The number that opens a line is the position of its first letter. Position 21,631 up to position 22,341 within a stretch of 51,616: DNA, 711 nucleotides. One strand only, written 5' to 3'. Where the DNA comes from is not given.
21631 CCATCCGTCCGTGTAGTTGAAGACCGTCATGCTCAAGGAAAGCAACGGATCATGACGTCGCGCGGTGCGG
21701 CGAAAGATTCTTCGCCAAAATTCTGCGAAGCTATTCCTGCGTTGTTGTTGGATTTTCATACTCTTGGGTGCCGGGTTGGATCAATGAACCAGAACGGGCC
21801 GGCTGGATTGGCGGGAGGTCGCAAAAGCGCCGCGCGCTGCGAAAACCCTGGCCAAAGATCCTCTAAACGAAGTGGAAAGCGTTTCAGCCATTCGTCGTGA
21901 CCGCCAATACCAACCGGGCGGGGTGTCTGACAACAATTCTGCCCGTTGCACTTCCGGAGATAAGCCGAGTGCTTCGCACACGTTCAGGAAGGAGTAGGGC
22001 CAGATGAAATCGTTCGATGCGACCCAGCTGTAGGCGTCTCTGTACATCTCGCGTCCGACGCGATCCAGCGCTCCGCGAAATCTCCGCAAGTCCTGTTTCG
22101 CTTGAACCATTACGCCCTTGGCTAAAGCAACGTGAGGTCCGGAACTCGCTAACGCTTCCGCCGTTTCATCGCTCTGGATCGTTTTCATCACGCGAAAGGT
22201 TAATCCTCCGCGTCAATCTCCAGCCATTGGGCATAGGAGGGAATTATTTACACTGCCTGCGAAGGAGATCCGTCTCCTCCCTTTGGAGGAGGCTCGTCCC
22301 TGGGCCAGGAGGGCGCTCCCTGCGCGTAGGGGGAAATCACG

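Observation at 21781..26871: The same element brackets the PAS/GAF kinase and NarL-type regulator: candidate autoregulated regulon linking the two-component system to ADH/SDR genes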

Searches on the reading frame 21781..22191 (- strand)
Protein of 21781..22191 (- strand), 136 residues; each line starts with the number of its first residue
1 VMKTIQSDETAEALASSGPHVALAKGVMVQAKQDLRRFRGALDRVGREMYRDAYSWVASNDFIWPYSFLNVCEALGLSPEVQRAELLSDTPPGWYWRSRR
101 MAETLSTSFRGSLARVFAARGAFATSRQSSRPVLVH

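Call 10: search_protein_families(library=pfam, proteins=[window:21781-22191:-], max_evalue=0.01)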
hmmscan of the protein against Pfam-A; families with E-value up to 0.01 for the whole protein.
window:21781-22191:- (136 aa): 0 families

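Call 35: find_homologous_proteins(query=window:21781-22191:-, max_evalue=0.001)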
Query window:21781-22191:- (136 aa): 145 proteins with E <= 0.001 among 239 candidates; the best 120 are listed.
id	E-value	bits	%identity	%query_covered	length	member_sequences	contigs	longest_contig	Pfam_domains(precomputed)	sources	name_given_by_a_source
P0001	5.8e-78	277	93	100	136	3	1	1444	-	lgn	-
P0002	1.7e-73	263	89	100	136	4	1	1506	-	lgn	-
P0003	8.0e-72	257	87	100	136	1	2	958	-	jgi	jgi:hypothetical protein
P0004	8.9e-71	254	86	100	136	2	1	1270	-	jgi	-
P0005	1.1e-70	254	88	100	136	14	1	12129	-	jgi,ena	-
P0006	1.4e-70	253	87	99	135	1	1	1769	-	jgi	jgi:hypothetical protein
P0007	4.9e-70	251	87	100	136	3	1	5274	-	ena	-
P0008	6.6e-70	251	85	100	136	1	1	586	-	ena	-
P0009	8.5e-70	251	86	100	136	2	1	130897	-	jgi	jgi:hypothetical protein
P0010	9.8e-70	251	84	99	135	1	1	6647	-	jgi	jgi:hypothetical protein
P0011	1.1e-69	250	85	100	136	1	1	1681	-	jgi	jgi:hypothetical protein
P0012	2.1e-69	249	85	99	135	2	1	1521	-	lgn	-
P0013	2.4e-69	249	84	100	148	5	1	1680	-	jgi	-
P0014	2.5e-69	249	86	100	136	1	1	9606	-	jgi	jgi:hypothetical protein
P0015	5.1e-69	248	85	100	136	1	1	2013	-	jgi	jgi:hypothetical protein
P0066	1.2e-53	199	71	100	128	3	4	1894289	-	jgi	jgi:hypothetical protein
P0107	1.9e-44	169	61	99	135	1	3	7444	-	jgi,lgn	jgi:hypothetical protein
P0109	4.7e-44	167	62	99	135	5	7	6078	-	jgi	jgi:hypothetical protein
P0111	4.5e-43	164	60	100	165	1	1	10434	-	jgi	jgi:hypothetical protein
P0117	1.6e-41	159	58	100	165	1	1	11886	-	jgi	jgi:hypothetical protein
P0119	1.6e-40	156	60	100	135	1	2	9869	-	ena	-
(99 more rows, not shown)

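Call 36: find_encoding_contigs(protein=P0066, flank=10000, max_places=2)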
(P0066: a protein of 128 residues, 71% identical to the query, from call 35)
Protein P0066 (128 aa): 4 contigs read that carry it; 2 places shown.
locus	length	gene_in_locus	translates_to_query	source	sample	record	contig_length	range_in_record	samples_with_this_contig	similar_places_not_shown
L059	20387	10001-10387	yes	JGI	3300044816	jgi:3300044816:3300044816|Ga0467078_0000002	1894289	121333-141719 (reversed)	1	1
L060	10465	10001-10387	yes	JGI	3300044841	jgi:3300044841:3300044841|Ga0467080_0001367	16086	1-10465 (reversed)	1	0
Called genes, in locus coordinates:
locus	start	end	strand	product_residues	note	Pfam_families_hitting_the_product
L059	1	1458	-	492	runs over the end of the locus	PF00033:Cytochrome_B, PF13631:Cytochrom_B_N_2, PF00032:Cytochrom_B_C (weak), PF00034:Cytochrom_C, PF13442:Cytochrome_CBB3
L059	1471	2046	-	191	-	PF00355:Rieske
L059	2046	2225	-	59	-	-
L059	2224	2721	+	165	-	PF00072:Response_reg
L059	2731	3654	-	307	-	PF10114:PocR, PF00165:HTH_AraC (weak), PF12833:HTH_18, PF00165:HTH_AraC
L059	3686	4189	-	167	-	PF00027:cNMP_binding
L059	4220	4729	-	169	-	PF00582:Usp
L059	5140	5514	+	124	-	-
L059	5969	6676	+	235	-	PF00072:Response_reg, PF00196:GerE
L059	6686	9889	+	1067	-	PF08447:PAS_3, PF01590:GAF, PF13185:GAF_2, PF08447:PAS_3, PF01590:GAF, PF13185:GAF_2, PF01590:GAF, PF13185:GAF_2, +6 more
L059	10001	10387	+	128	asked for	-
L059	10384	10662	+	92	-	-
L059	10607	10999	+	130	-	PF03364:Polyketide_cyc (weak)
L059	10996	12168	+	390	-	PF25917:BSH_RND, PF25973:BSH_CzcB, PF25876:HH_MFP_RND (weak)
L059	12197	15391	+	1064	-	PF00873:ACR_tran, PF03176:MMPL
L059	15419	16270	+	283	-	PF08282:Hydrolase_3, PF05116:S6PP (weak)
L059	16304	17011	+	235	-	PF13085:Fer2_3 (weak), PF00111:Fer2, PF01799:Fer2_2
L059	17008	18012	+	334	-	PF00941:FAD_binding_5, PF03450:CO_deh_flav_C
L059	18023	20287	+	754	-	PF01315:Ald_Xan_dh_C, PF02738:MoCoBD_1, PF20256:MoCoBD_2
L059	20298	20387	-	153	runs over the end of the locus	PF12802:MarR_2, PF01047:MarR, PF22166:WHD_ArnR1 (weak)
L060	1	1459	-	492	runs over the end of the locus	PF00033:Cytochrome_B, PF13631:Cytochrom_B_N_2, PF00032:Cytochrom_B_C (weak), PF00034:Cytochrom_C, PF13442:Cytochrome_CBB3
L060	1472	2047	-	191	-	PF00355:Rieske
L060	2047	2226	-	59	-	-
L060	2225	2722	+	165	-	PF00072:Response_reg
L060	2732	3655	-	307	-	PF10114:PocR, PF00165:HTH_AraC (weak), PF12833:HTH_18, PF00165:HTH_AraC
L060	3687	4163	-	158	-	PF00027:cNMP_binding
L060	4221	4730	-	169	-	PF00582:Usp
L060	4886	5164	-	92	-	-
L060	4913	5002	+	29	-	-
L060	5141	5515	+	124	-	-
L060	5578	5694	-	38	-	-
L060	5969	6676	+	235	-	PF00072:Response_reg, PF00196:GerE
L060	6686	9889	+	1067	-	PF08447:PAS_3, PF01590:GAF, PF13185:GAF_2, PF08447:PAS_3, PF01590:GAF, PF13185:GAF_2, PF01590:GAF, PF13185:GAF_2, +6 more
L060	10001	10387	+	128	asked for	-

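Call 37: find_encoding_contigs(protein=P0117, flank=10000, max_places=2)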
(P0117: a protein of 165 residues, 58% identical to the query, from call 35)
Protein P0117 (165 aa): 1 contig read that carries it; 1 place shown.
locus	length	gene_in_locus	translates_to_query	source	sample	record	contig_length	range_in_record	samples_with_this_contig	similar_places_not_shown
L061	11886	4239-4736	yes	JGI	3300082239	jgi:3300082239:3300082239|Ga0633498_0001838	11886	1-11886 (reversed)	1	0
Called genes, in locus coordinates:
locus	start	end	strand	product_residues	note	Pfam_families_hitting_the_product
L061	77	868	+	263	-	PF00072:Response_reg, PF00196:GerE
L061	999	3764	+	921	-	PF01590:GAF, PF13185:GAF_2, PF08447:PAS_3, PF01590:GAF, PF13185:GAF_2, PF01590:GAF, PF13185:GAF_2, PF13492:GAF_3, +2 more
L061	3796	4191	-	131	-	PF05635:23S_rRNA_IVP, PF22296:bAvd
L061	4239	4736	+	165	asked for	-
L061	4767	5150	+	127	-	PF10604:Polyketide_cyc2 (weak), PF03364:Polyketide_cyc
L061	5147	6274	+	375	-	PF25917:BSH_RND, PF25973:BSH_CzcB, PF25876:HH_MFP_RND, PF25944:Beta-barrel_RND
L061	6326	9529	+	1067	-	PF00873:ACR_tran, PF03176:MMPL, PF02355:SecD_SecF_C (weak)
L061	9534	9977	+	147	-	-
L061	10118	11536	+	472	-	PF00083:Sugar_tr, PF07690:MFS_1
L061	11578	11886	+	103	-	?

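Call 38: find_encoding_contigs(protein=P0111, flank=10000, max_places=2)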
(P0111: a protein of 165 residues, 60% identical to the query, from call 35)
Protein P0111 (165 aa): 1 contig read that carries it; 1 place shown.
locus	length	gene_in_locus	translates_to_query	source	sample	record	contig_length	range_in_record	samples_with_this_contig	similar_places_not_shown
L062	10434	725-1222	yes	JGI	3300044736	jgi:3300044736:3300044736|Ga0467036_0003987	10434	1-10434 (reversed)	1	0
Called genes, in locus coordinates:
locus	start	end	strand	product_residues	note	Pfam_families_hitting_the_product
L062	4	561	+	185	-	PF07730:HisKA_3 (weak), PF02518:HATPase_c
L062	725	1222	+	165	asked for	-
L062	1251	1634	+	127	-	PF10604:Polyketide_cyc2 (weak), PF03364:Polyketide_cyc (weak)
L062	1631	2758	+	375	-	PF25917:BSH_RND, PF25973:BSH_CzcB, PF25876:HH_MFP_RND, PF25944:Beta-barrel_RND (weak)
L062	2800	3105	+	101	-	PF05635:23S_rRNA_IVP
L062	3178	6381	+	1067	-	PF00873:ACR_tran, PF03176:MMPL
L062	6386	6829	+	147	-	-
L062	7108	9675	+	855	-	PF08448:PAS_4, PF13426:PAS_9, PF08447:PAS_3, PF08448:PAS_4, PF08447:PAS_3, PF08447:PAS_3, PF00158:Sigma54_activat, PF14532:Sigma54_activ_2, +6 more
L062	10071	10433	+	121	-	?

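Call 44: find_encoding_contigs(protein=P0119, flank=10000, max_places=2)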
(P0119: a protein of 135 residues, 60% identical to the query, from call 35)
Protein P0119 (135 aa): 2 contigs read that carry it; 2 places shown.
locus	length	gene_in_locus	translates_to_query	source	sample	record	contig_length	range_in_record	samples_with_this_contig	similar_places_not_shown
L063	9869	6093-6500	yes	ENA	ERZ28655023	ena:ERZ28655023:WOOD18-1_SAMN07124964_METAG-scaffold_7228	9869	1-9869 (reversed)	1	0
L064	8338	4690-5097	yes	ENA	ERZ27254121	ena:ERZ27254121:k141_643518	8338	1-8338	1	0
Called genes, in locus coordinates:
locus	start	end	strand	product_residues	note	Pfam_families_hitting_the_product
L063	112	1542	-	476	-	-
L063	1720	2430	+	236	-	PF00072:Response_reg, PF00196:GerE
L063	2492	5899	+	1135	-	PF08447:PAS_3, PF01590:GAF, PF13185:GAF_2, PF08447:PAS_3, PF01590:GAF, PF13185:GAF_2, PF01590:GAF, PF13185:GAF_2, +5 more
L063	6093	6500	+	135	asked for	-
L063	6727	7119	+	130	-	PF10604:Polyketide_cyc2 (weak), PF03364:Polyketide_cyc (weak)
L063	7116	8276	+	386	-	PF25917:BSH_RND, PF25973:BSH_CzcB, PF25876:HH_MFP_RND (weak), PF25944:Beta-barrel_RND (weak)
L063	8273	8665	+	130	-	PF05635:23S_rRNA_IVP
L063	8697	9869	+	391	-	?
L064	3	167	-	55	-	?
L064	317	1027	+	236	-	PF00072:Response_reg, PF00196:GerE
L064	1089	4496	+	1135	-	PF08447:PAS_3, PF01590:GAF, PF13185:GAF_2, PF08447:PAS_3, PF01590:GAF, PF13185:GAF_2, PF01590:GAF, PF13185:GAF_2, +5 more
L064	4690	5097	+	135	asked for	-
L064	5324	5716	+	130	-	PF10604:Polyketide_cyc2 (weak), PF03364:Polyketide_cyc (weak)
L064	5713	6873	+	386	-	PF25917:BSH_RND, PF25973:BSH_CzcB, PF25876:HH_MFP_RND (weak), PF25944:Beta-barrel_RND (weak)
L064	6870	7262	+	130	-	PF05635:23S_rRNA_IVP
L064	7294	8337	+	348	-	?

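Call 45: find_encoding_contigs(protein=P0107, flank=10000, max_places=3)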
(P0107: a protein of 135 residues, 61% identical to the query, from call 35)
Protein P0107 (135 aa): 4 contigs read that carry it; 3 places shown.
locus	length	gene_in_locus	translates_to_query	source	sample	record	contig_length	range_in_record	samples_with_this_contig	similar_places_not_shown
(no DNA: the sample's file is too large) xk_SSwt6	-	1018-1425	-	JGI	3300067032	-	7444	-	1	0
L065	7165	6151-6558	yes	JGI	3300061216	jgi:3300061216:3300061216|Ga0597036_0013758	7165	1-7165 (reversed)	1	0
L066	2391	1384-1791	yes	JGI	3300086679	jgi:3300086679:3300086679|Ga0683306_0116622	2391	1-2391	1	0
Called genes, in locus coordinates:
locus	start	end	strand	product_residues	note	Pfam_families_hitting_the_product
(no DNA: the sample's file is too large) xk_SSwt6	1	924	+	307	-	PF25917:BSH_RND, PF25954:Beta-barrel_RND_2, PF25989:YknX_C (weak)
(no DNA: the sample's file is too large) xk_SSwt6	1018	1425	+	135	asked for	-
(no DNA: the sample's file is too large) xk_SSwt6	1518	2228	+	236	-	PF12146:Hydrolase_4 (faint), PF00561:Abhydrolase_1 (faint), PF12695:Abhydrolase_5, PF12697:Abhydrolase_6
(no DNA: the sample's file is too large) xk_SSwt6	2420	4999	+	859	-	PF08448:PAS_4, PF08447:PAS_3, PF00989:PAS, PF08447:PAS_3, PF08448:PAS_4, PF08447:PAS_3, PF00158:Sigma54_activat, PF14532:Sigma54_activ_2, +7 more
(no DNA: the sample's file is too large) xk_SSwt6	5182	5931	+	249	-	PF04542:Sigma70_r2 (faint)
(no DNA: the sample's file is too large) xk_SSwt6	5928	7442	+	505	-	?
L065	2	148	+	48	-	?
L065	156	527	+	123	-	PF00085:Thioredoxin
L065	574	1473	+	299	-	PF03446:NAD_binding_2, PF14833:NAD_binding_11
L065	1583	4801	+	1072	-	PF00873:ACR_tran, PF03176:MMPL (weak)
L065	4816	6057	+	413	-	PF25917:BSH_RND, PF25973:BSH_CzcB (weak), PF25954:Beta-barrel_RND_2, PF25989:YknX_C (weak)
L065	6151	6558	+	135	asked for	-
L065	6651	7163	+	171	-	?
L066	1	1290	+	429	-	?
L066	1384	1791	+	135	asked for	-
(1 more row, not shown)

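Call 46: find_encoding_contigs(protein=P0109, flank=10000, max_places=4)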
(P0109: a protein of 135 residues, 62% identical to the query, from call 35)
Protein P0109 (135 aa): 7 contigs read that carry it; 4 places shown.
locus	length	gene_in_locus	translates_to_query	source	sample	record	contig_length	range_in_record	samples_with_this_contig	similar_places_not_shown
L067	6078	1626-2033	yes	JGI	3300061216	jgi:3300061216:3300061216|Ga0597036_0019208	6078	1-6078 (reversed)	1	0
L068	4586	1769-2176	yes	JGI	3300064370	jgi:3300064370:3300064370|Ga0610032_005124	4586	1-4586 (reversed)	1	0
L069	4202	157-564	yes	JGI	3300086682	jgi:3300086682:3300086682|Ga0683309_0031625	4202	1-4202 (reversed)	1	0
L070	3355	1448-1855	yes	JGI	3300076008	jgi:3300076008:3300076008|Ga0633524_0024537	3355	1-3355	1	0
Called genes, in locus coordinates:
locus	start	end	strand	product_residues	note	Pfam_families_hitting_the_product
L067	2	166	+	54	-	?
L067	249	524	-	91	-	PF06736:TMEM175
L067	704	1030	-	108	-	PF18480:DUF5615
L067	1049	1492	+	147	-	-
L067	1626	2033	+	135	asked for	-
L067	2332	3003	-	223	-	PF00596:Aldolase_II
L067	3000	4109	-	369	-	PF01008:IF-2B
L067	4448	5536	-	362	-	PF01548:DEDD_Tnp_IS110, PF02371:Transposase_20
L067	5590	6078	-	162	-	?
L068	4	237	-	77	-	-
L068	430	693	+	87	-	-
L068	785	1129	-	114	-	-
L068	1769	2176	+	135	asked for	-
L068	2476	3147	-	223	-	PF00596:Aldolase_II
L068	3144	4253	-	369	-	PF01008:IF-2B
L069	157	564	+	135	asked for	-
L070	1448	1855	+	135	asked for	-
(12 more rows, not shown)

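Call 71: predict_structure(alignment_id=A4)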
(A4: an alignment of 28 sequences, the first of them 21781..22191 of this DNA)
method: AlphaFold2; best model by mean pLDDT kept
length: 136 residues; sequences in the alignment: 28
mean_pLDDT: 71.2   pTM: 0.53
mean pLDDT of the five models: 71.2, 71.1, 69.9, 69.2, 67.0
residues with pLDDT >= 90: 34; 70-90: 37; 50-70: 41; < 50: 24
segments of 3 or more residues with pLDDT < 50: 1-6, 123-131
pLDDT, mean of each block of 10 residues (from residue 1): 42 58 89 89 86 91 88 91 83 58 59 57 47 49
secondary structure, 60 per line:
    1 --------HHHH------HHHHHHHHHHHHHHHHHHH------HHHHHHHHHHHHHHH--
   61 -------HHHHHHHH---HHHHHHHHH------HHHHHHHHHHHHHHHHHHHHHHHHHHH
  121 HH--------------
elements in order: H9-12 H19-37 H44-58 H68-75 H79-87 H94-122

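Call 78: fold_search(model_id=the predicted structure, library=pdb)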
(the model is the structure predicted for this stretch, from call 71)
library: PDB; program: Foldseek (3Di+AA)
matches with E <= 10: 63; with E <= 0.001: 0
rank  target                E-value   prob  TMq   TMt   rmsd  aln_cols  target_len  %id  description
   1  9uuo_C                2.4e+00  0.10  0.20  0.27  21.7       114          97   13  The NuA3 histone acetyltransferase complex (released 2025-12-10)
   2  3d5r_C                3.8e+00  0.13  0.23  0.44   8.2        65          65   17  Crystal Structure of Efb-C (N138A) / C3d Complex (released 2008-09-09)
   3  5bs2_A                3.8e+00  0.10  0.27  0.32  16.9       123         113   18  Crystal structure of RbcX-IIa from Chlamydomonas reinhardtii in complex with RbcL C-terminal tail (released 2015-08-05)
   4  5ech_B                3.8e+00  0.03  0.20  0.15  16.9       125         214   14  Crystal Structure of FIN219-FIP1 complex with JA and ATP (released 2016-11-02)
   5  9b6m_A                4.0e+00  0.05  0.17  0.08  13.3        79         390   10  Cryo-EM structure and molecular assembly of the BoNT-like toxin PG1 complex from Paeniclostridium ghonii (released 2025-03-26)
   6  7ebu_B                4.0e+00  0.04  0.19  0.13  13.4       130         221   13  Crystal structure of Aedes aegypti Noppera-bo, glutathione S-transferase epsilon 8, in Daidzein- and glutathione-bound (released 2022-01-26)
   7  3f6w_B                4.7e+00  0.08  0.20  0.31  11.3        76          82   18  XRE-family like protein from Pseudomonas syringae pv. tomato str. DC3000 (released 2008-12-02)
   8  3pvp_A                5.0e+00  0.06  0.22  0.26   9.6        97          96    9  Structure of Mycobacterium tuberculosis DnaA-DBD in complex with box2 DNA (released 2011-05-25)
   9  9k7x_D                5.0e+00  0.06  0.19  0.26  12.4        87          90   13  Crystal structure of designed calcium-induced homotrimer C3-Ca1-DN*3-20 (released 2025-10-29)
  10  3pvp_B                5.0e+00  0.06  0.21  0.27   9.7        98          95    9  Structure of Mycobacterium tuberculosis DnaA-DBD in complex with box2 DNA (released 2011-05-25)
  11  3kxa_B                5.3e+00  0.04  0.16  0.17  15.8       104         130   15  Crystal Structure of NGO0477 from Neisseria gonorrhoeae (released 2010-01-19)
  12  4nti_A                5.6e+00  0.05  0.19  0.14  11.8        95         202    9  Crystal structure of D60N mutant of Arabidopsis ACD11 (accelerated-cell-death 11) complexed with C12 ceramide-1-phosph (released 2014-02-05)
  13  2gox_B                5.9e+00  0.10  0.23  0.44   8.2        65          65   15  Crystal structure of Efb-C / C3d Complex (released 2007-03-20)
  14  4nt1_D                5.9e+00  0.04  0.18  0.14  13.9       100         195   10  Crystal structure of apo-form of Arabidopsis ACD11 (accelerated-cell-death 11) at 1.8 Angstrom resolution (released 2014-02-05)
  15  1u3s_A                5.9e+00  0.04  0.22  0.16  14.3       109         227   14  Crystal Structure of Estrogen Receptor beta complexed with WAY-797 (released 2005-07-26)
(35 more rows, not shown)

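Call 82: search_protein_representatives(protein=window:21781-22191:-)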
Query: 136 residues. Proteins with E-value up to 0.001 (for the whole library): 944; up to 1e-10: 136; up to 1e-30: 5. The best 150 are listed.
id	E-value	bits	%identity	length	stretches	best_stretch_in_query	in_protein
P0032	3.2e-66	237.5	82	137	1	1-136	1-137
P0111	1.4e-43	164.3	59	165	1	2-136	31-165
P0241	3.9e-34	133.7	57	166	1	21-129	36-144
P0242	4.5e-33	130.3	60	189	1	11-112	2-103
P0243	1.1e-31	125.9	83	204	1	19-89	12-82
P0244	3.6e-29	117.7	54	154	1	18-122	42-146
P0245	5.5e-27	110.6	53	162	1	16-122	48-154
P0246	4.3e-26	107.7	55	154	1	18-119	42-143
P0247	9.9e-26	106.6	51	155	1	19-121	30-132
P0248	1.5e-25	106.0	49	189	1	13-115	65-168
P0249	7.1e-24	100.6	50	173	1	16-121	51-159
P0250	8.0e-24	100.4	48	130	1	17-118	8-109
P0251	8.4e-23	97.1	46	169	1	17-125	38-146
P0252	1.1e-22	96.8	45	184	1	13-120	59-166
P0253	1.2e-22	96.6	47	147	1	17-121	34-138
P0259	1.5e-21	93.0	46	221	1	13-126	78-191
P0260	1.7e-21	92.9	43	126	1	3-115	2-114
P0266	2.2e-20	89.3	55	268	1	15-102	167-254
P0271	4.6e-20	88.3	52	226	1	15-100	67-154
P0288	1.0e-17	80.7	44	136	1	17-125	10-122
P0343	5.9e-13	65.3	40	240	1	24-119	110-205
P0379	1.4e-10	57.6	38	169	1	23-133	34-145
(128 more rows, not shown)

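Call 84: search_protein_families(library=pfam, proteins=[P0241, P0244, P0250, P0260, P0288, P0343, P0266, P0259, P0271, P0379], max_evalue=0.01)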
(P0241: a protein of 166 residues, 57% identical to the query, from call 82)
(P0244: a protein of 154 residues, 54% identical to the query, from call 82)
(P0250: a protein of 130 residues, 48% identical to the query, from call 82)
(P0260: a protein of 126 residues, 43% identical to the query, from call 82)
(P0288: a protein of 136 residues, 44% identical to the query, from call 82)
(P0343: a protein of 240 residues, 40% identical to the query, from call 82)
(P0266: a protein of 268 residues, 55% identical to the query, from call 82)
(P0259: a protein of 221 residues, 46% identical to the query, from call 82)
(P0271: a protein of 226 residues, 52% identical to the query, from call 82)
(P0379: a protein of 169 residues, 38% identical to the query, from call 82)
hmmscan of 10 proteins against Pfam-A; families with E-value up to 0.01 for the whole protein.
P0241 (166 aa): 0 families

P0244 (154 aa): 0 families

P0250 (130 aa): 0 families

P0260 (126 aa): 0 families

P0288 (136 aa): 0 families

P0343 (240 aa): 0 families

P0266 (268 aa): 0 families

P0259 (221 aa): 0 families

P0271 (226 aa): 0 families

P0379 (169 aa): 0 families

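Call 85: search_protein_families(library=ncbifam, proteins=[window:21781-22191:-, P0244, P0260], max_evalue=0.01)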
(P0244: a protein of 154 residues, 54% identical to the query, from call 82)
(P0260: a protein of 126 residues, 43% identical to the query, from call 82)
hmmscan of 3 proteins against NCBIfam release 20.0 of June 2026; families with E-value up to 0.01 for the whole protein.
window:21781-22191:- (136 aa): 0 families

P0244 (154 aa): 0 families

P0260 (126 aa): 0 families
